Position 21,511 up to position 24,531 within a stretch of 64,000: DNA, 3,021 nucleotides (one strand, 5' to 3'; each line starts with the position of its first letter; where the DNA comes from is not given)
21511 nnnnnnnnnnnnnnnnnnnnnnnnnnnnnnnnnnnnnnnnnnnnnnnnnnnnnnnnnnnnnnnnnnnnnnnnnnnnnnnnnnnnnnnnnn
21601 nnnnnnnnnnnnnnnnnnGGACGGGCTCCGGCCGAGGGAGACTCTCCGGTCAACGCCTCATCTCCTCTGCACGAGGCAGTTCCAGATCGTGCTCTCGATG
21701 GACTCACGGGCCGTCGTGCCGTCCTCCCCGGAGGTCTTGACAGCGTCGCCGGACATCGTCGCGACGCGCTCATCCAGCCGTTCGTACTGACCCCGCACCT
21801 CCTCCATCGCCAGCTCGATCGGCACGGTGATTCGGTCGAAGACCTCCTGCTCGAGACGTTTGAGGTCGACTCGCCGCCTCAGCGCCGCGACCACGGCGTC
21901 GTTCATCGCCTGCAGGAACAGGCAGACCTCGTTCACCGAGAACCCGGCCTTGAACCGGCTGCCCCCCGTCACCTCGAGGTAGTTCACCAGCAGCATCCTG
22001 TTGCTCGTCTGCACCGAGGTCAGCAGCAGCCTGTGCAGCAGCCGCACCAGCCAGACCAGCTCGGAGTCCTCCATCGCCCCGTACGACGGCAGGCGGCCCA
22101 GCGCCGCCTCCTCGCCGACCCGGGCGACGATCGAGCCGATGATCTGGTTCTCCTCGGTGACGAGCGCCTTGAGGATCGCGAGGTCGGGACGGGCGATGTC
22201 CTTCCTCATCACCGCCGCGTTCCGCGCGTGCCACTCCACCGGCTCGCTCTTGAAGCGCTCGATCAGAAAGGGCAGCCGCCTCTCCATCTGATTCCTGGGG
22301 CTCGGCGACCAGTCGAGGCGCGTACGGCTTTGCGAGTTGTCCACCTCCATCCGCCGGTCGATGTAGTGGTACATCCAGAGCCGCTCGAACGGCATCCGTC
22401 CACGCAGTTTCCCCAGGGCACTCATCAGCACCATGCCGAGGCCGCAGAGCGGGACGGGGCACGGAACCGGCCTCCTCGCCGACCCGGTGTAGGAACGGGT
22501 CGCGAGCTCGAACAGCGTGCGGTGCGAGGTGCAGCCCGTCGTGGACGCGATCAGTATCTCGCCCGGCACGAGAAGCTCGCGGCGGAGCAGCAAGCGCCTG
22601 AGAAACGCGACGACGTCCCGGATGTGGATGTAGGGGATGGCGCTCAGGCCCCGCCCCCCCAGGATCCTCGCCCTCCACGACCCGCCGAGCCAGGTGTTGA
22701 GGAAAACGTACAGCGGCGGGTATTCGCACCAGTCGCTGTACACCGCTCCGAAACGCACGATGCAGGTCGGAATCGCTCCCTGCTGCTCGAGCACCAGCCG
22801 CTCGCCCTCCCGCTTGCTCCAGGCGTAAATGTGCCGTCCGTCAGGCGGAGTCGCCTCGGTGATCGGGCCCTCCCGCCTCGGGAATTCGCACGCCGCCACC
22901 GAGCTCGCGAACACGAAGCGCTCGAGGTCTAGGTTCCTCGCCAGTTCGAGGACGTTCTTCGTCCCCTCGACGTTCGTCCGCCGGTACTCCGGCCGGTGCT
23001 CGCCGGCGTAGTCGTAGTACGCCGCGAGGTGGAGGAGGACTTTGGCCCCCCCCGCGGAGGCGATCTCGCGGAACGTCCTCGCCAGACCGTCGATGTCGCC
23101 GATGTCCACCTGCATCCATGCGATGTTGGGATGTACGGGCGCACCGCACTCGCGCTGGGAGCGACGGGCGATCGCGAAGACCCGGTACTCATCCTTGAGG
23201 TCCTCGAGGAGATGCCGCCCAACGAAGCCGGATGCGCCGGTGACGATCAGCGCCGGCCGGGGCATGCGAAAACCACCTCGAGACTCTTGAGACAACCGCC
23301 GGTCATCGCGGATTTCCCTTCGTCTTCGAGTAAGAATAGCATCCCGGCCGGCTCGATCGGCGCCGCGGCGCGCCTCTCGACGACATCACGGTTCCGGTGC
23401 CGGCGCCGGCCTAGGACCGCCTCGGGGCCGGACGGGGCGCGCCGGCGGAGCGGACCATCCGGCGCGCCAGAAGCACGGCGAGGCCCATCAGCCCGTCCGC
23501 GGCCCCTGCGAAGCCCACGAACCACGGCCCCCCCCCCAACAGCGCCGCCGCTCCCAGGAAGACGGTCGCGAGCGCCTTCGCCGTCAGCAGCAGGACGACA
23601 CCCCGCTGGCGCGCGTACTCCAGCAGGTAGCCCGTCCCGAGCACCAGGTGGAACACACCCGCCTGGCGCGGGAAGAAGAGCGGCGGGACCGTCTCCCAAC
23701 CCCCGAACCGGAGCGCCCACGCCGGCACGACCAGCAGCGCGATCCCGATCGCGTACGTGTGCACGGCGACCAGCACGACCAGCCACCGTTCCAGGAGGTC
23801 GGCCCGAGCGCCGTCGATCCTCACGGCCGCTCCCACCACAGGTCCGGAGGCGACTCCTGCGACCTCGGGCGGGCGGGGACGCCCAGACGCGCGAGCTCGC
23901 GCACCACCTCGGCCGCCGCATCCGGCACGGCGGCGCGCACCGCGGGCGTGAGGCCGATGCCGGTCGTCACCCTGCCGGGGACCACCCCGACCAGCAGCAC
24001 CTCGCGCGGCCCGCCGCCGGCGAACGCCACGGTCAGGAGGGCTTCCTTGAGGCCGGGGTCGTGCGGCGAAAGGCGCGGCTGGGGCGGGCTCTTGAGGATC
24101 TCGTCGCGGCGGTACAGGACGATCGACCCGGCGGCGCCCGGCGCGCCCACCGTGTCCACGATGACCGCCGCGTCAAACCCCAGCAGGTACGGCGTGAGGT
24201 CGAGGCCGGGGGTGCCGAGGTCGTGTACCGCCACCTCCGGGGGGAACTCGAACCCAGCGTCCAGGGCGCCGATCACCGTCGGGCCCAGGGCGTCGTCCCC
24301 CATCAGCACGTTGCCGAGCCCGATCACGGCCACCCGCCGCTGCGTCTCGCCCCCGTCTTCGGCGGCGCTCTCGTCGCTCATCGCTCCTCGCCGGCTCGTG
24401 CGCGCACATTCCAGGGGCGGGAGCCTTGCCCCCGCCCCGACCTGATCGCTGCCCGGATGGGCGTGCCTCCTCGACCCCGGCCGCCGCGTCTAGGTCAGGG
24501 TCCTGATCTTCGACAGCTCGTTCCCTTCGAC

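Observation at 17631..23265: Mirror-image pair of SDR-plus-helical-domain paralogues bracketing a response regulator and a Cache histidine kinase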

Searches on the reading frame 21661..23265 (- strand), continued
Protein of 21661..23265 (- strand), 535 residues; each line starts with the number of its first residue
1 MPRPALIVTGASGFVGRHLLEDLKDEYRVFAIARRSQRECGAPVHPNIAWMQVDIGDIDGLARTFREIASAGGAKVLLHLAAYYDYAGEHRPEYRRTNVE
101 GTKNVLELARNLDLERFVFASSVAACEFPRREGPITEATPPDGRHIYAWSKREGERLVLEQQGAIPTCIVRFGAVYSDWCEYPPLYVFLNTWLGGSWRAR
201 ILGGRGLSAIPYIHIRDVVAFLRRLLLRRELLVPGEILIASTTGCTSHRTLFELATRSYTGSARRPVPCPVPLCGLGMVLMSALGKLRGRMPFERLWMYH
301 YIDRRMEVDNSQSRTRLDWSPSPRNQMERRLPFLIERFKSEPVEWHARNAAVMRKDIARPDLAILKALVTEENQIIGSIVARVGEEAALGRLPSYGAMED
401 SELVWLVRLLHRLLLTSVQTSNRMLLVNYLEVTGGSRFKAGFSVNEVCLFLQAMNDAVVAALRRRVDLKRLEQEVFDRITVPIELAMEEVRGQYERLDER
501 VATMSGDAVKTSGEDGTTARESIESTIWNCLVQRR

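Call 26: find_encoding_contigs(protein=P0162, flank=8000, max_places=1)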
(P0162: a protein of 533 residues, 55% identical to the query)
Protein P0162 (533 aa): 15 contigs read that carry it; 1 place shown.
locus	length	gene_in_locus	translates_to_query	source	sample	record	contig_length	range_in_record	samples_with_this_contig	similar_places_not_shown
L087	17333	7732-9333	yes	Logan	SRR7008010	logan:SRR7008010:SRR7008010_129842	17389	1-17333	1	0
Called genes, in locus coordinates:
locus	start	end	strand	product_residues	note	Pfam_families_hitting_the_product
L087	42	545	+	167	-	PF10643:Cytochrome-c551 (faint)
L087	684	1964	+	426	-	-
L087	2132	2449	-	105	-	PF22668:DUF7009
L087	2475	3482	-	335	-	PF04055:Radical_SAM, PF06463:Mob_synth_C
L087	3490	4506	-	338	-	PF00005:ABC_tran, PF02463:SMC_N (faint), PF13304:AAA_21 (weak)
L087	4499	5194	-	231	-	-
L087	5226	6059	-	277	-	PF03466:LysR_substrate (weak), PF12849:PBP_like_2, PF13531:SBP_bac_11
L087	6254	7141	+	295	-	PF02634:FdhD-NarQ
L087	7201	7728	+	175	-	-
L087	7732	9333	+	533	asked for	PF01073:3Beta_HSD, PF01370:Epimerase, PF04321:RmlD_sub_bind (weak), PF07993:NAD_binding_4, PF13460:NAD_binding_10 (weak), PF16363:GDP_Man_Dehyd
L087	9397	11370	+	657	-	PF17203:sCache_3_2 (faint), PF17201:Cache_3-Cache_2, PF17202:sCache_3_3, PF00672:HAMP, PF00512:HisKA, PF02518:HATPase_c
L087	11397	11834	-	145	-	PF00072:Response_reg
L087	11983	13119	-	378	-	PF00266:Aminotran_5, PF01212:Beta_elim_lyase (weak)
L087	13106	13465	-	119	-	PF00126:HTH_1, PF02954:HTH_8 (weak)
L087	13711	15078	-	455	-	PF00919:UPF0004, PF04055:Radical_SAM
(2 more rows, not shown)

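Call 27: find_encoding_contigs(protein=P0225, flank=8000, max_places=1)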
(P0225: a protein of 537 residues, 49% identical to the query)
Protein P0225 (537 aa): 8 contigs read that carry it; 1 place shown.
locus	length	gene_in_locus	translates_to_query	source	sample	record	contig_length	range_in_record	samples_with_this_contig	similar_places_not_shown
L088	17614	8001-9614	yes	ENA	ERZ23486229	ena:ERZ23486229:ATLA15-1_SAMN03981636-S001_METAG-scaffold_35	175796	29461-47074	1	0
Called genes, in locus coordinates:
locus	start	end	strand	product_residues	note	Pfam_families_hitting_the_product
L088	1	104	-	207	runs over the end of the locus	PF00873:ACR_tran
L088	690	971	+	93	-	-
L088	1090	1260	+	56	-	-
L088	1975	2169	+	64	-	-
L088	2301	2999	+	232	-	-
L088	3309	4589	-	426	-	PF00364:Biotin_lipoyl (faint), PF25917:BSH_RND, PF25919:BSH_CusB (faint), PF25973:BSH_CzcB, PF25984:BSH_YknX (weak), PF25954:Beta-barrel_RND_2, PF25989:YknX_C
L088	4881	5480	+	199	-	PF12804:NTP_transf_3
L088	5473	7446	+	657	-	PF12969:DUF3857, PF01841:Transglut_core (weak)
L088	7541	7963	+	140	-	-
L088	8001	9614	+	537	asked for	PF01073:3Beta_HSD, PF01370:Epimerase, PF02719:Polysacc_synt_2 (faint), PF04321:RmlD_sub_bind, PF07993:NAD_binding_4, PF13460:NAD_binding_10 (weak), PF16363:GDP_Man_Dehyd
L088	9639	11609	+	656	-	PF17203:sCache_3_2 (faint), PF17201:Cache_3-Cache_2, PF17202:sCache_3_3, PF00672:HAMP, PF00512:HisKA, PF02518:HATPase_c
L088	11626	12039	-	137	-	PF00072:Response_reg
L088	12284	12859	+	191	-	PF12840:HTH_20 (weak), PF12802:MarR_2, PF01047:MarR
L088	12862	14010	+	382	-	PF01058:Oxidored_q6, PF14720:NiFe_hyd_SSU_C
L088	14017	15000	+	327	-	PF13237:Fer4_10 (faint), PF12838:Fer4_7 (faint), PF13247:Fer4_11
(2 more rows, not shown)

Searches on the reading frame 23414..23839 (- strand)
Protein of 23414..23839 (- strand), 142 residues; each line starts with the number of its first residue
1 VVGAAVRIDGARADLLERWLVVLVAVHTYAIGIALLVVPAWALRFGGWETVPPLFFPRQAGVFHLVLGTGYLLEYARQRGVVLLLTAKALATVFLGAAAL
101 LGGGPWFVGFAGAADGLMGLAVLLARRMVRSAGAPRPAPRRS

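Call 12: search_protein_families(library=pfam, proteins=[window:23414-23839:-], max_evalue=0.01)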
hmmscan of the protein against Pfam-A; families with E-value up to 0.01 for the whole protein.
window:23414-23839:- (142 aa): 0 families

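Call 70: find_homologous_proteins(query=window:23414-23839:-, max_evalue=0.001)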
Query window:23414-23839:- (142 aa): 153 proteins with E <= 0.001 among 2549 candidates; the best 120 are listed.
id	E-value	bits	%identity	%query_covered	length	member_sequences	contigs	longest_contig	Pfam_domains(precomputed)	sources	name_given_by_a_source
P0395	2.1e-79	282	99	96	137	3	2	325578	-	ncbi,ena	-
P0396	2.3e-67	243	86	96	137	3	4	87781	-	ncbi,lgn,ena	-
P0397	1.2e-65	238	84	96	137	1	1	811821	-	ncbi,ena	-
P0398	3.2e-64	233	82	96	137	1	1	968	-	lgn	-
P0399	2.4e-63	230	81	96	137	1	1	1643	-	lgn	-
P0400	1.8e-62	227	79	95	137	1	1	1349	-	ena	-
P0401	1.9e-62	227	82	96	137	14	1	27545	-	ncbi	-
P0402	1.0e-61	225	80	96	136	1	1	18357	-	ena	-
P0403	1.2e-60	221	80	96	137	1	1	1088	-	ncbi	-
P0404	1.6e-57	211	83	86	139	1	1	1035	-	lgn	-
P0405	6.1e-57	209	80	93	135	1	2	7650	-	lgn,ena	-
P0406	7.2e-57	209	76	96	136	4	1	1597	-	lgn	-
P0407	2.3e-56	208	79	93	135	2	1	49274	-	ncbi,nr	ncbi:MAG: hypothetical protein EPN53_08540 [Acidobacteria bacterium]|nr:MAG: hypothetical protein EP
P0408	1.5e-49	186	66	96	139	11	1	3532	-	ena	-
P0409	3.2e-48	181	72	79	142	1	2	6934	-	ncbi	-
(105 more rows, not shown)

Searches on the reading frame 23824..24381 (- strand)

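Call 12: search_protein_families(library=pfam, proteins=[window:23824-24381:-], max_evalue=0.01)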
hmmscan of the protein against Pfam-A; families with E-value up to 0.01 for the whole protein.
window:23824-24381:- (186 aa): 1 family
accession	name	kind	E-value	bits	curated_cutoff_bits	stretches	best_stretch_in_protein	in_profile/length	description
PF01750.23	HycI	-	1.8e-19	70.3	23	1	36-161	3-129/130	Hydrogenase maturation protease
